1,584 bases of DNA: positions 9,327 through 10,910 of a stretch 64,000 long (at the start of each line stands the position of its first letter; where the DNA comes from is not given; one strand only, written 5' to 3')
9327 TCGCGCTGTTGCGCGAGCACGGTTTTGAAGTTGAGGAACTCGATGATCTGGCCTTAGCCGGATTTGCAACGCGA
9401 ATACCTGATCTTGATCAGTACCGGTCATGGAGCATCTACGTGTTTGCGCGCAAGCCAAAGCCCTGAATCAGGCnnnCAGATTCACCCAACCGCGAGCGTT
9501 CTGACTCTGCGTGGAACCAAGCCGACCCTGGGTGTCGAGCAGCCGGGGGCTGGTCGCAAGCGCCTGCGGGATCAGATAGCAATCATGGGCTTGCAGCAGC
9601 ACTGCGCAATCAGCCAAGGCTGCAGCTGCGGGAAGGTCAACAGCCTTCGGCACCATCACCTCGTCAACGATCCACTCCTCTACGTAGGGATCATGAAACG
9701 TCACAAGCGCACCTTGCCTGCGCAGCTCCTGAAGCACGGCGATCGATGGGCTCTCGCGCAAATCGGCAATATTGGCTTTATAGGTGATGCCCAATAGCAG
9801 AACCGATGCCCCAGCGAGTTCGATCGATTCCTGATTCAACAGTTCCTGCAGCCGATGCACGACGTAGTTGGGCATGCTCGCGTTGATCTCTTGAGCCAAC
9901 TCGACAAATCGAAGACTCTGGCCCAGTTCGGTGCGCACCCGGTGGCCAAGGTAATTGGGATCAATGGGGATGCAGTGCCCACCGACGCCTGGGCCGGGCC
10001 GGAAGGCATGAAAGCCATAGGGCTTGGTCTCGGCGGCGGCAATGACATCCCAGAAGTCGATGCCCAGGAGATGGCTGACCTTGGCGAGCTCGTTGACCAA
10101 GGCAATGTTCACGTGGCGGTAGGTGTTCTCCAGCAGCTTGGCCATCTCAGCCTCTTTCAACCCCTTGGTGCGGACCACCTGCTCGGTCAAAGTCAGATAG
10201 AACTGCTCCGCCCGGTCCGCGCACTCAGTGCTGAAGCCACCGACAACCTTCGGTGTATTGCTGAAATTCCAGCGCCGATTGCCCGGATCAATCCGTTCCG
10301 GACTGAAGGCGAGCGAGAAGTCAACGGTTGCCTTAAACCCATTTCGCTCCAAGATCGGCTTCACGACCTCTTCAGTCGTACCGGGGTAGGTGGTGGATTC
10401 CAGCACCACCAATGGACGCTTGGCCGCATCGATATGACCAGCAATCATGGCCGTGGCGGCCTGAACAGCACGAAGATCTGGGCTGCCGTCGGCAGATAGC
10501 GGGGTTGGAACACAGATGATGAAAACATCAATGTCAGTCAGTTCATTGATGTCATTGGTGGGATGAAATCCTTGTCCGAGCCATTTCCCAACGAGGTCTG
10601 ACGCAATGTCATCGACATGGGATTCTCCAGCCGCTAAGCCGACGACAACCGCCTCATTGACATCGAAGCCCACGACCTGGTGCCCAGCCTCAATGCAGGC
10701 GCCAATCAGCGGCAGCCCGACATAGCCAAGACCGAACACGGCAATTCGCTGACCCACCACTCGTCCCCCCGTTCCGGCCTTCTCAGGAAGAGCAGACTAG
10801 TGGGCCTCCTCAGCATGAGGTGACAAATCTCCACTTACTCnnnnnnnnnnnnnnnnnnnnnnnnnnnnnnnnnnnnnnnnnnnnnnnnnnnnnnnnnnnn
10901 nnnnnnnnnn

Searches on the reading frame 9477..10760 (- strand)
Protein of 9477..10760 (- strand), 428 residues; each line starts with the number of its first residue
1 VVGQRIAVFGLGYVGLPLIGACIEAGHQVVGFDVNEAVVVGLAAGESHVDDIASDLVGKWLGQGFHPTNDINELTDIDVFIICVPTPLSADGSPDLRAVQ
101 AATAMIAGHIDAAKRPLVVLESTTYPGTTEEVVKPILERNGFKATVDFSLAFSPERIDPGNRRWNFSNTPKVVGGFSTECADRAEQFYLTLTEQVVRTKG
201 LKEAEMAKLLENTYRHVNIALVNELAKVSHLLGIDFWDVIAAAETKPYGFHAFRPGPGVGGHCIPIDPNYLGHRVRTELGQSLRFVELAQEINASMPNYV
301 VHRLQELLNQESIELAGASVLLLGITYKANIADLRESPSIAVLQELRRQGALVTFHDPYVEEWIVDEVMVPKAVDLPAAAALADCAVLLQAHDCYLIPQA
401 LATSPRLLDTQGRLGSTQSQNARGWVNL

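Call 40: search_solved_structures(query=window:9477-10760:-, max_evalue=1e-20, show_alignments=0)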
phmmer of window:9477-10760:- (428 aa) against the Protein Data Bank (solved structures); distinct sequences matched with E-value up to 1e-20: 11.
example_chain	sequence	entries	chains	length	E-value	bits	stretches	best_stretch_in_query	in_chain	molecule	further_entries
4r16_A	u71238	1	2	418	5.1e-62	213.1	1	5-361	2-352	418aa long hypothetical UDP-N-acetyl-D-mannosaminuronic acid dehydrogenase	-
3ojl_A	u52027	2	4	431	2e-57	197.9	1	3-385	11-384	Cap5O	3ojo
4xr9_A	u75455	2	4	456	9.5e-45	156.2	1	5-393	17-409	CalS8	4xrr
3vtf_A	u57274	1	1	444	1e-42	149.5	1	6-362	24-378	UDP-glucose 6-dehydrogenase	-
3g79_A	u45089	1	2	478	1.8e-41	145.4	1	5-396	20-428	NDP-N-acetyl-D-galactosaminuronic acid dehydrogenase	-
1mfz_A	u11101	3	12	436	1.9e-34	122.2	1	5-361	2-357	GDP-mannose 6-dehydrogenase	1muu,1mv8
2y0e_A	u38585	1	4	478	1.6e-29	106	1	5-363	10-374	UDP-GLUCOSE DEHYDROGENASE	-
4a7p_A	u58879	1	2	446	2.2e-28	102.3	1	5-395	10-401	UDP-GLUCOSE DEHYDROGENASE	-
2y0d_A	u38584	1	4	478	2.8e-28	101.9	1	5-363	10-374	UDP-GLUCOSE DEHYDROGENASE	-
2y0c_A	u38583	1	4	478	2.8e-28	101.9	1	5-363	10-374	UDP-GLUCOSE DEHYDROGENASE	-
3gg2_A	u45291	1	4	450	1.2e-23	86.6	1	5-360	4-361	Sugar dehydrogenase, UDP-glucose/GDP-mannose dehydrogenase family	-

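Call 42: search_solved_structures(query=window:9477-10760:-, max_evalue=1e-50, show_alignments=2)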
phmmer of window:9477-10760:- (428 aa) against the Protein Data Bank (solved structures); distinct sequences matched with E-value up to 1e-50: 2.
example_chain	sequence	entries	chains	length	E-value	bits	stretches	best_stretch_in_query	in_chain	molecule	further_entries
4r16_A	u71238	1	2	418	5.1e-62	213.1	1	5-361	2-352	418aa long hypothetical UDP-N-acetyl-D-mannosaminuronic acid dehydrogenase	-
3ojl_A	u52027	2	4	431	2e-57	197.9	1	3-385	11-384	Cap5O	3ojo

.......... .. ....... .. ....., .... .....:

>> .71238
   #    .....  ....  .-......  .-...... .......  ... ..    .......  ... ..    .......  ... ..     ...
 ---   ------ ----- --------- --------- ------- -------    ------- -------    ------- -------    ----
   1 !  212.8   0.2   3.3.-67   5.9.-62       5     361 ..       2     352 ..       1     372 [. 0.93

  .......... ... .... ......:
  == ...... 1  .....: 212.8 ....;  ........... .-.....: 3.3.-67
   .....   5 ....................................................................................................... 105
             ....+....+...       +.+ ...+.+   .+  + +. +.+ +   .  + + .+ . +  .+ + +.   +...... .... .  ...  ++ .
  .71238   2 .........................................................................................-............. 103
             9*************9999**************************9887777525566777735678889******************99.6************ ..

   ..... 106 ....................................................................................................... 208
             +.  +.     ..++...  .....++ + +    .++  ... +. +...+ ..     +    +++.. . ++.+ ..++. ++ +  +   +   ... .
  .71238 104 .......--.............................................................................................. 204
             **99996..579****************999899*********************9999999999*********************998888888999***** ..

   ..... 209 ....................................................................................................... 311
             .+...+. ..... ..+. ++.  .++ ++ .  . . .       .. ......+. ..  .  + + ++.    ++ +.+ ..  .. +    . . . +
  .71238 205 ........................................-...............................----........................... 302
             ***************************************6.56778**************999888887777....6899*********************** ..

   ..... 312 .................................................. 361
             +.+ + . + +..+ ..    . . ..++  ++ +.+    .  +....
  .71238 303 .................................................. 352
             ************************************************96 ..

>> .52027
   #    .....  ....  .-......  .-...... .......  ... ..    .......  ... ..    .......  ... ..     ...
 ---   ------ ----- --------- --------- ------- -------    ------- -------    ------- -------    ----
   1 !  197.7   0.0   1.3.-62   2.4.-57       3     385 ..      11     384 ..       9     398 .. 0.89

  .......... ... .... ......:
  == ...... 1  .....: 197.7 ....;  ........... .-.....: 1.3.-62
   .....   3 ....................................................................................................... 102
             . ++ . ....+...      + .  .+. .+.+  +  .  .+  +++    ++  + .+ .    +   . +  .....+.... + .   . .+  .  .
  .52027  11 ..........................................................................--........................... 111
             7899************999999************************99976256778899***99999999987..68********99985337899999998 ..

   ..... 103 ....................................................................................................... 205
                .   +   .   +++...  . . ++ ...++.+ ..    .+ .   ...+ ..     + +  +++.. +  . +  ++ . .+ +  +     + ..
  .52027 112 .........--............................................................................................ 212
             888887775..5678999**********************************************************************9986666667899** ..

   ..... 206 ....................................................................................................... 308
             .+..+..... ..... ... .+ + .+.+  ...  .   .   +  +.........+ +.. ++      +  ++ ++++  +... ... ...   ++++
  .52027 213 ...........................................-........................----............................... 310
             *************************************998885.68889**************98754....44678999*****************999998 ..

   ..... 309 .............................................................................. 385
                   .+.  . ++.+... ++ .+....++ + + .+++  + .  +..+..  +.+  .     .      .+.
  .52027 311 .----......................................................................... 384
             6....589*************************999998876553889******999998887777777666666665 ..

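Call 62: search_protein_families(library=ncbifam, proteins=[window:9477-10760:-], max_evalue=0.00001)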
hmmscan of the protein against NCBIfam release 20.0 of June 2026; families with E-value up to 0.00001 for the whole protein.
window:9477-10760:- (428 aa): 7 families
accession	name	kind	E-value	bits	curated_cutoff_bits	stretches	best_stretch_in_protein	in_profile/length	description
TIGR03026.1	NDP-sugDHase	subfamily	3.9e-123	411.3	189.8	1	5-395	2-391/413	nucleotide sugar dehydrogenase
NF040825.1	UDPMaNacDH_Arch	equivalog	6.4e-76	255.9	750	1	5-361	2-352/418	UDP-N-acetyl-D-mannosamine dehydrogenase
NF008286.0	PRK11064.1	equivalog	5.5e-69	232.8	459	1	4-396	4-400/420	UDP-N-acetyl-D-mannosamine dehydrogenase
NF011729.0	PRK15182.1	equivalog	2.3e-64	217.7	592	1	5-362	8-359/425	Vi polysaccharide biosynthesis UDP-N-acetylglucosamine C-6 dehydrogenase TviB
NF041297.1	UDPGDh_AglM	equivalog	1.2e-55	189.2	670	1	5-385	2-383/429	UDP-glucose 6-dehydrogenase AglM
NF047673.2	TeichurnBiosyTuaD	equivalog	2.9e-37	128.8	700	1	4-360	2-353/439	UDP-glucose 6-dehydrogenase TuaD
NF011631.0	PRK15057.1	equivalog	2.1e-11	43.6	757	1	5-270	2-260/388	UDP-glucose 6-dehydrogenase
